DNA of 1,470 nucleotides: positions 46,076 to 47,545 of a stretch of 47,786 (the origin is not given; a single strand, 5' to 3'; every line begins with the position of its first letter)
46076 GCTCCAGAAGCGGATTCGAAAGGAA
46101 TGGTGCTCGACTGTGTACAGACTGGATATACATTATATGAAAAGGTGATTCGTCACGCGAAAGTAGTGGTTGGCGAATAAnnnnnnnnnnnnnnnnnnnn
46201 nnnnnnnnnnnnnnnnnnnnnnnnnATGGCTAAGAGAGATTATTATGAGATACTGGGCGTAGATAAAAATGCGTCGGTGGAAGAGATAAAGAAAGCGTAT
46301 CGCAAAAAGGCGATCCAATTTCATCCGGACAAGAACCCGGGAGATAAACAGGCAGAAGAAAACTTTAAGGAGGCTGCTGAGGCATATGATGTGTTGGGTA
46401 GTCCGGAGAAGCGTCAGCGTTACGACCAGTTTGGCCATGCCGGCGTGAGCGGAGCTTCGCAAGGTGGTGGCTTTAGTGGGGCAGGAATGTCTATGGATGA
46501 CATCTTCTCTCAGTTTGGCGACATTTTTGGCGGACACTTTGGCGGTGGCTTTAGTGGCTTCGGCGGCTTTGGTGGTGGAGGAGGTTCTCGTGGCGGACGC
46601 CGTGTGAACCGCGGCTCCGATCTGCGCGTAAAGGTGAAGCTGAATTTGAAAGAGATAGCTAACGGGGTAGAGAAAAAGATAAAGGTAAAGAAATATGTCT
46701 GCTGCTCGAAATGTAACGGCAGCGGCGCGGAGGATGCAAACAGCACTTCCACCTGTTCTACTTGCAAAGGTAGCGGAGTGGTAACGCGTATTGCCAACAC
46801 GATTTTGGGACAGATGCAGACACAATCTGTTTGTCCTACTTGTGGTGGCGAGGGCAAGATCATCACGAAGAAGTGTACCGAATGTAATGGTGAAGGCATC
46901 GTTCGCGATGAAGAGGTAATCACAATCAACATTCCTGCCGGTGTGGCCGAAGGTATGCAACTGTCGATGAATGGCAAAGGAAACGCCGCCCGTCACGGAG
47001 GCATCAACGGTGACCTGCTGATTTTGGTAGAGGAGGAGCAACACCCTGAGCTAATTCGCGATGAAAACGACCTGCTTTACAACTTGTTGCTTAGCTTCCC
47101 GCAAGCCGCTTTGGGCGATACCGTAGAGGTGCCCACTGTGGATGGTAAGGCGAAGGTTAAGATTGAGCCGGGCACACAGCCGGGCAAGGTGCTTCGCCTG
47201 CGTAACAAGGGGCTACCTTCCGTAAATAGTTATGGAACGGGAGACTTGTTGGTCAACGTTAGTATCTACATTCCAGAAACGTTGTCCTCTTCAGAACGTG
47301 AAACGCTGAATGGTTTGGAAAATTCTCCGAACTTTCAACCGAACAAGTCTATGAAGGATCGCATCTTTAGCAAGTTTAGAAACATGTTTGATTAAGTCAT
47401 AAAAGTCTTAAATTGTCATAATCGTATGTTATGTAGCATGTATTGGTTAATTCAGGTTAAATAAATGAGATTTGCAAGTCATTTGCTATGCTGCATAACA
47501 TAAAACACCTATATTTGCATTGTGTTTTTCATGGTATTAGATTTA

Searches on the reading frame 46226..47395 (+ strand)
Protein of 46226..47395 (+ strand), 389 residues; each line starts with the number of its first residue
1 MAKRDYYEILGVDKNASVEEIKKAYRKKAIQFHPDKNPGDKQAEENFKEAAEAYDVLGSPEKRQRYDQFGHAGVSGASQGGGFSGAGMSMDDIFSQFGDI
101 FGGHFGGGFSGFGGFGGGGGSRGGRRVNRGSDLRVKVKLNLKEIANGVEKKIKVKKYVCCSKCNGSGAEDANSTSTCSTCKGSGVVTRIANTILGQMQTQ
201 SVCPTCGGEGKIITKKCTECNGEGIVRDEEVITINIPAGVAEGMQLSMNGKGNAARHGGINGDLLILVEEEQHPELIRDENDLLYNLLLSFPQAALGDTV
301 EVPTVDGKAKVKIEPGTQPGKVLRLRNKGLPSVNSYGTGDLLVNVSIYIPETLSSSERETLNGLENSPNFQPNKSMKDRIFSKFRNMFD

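Call 8: search_protein_families(library=pfam, proteins=[window:46226-47395:+], max_evalue=0.001)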
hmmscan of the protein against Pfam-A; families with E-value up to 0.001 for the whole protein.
window:46226-47395:+ (389 aa): 4 families
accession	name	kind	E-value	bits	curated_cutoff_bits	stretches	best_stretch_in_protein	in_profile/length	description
PF01556.23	DnaJ_C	-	2.1e-46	158.2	26.6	1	133-350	1-152/152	DnaJ C terminal domain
PF00226.36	DnaJ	-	1.7e-27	95.7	27.8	1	5-67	1-63/63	DnaJ domain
PF00684.25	DnaJ_CXXCXGXG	-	1.3e-17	64.2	32.7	1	160-224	1-65/65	DnaJ central domain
PF23733.2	GRXCR1-2_C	-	0.00014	22.2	26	0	202-228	11-43/47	GRXCR1/2, C-terminal domain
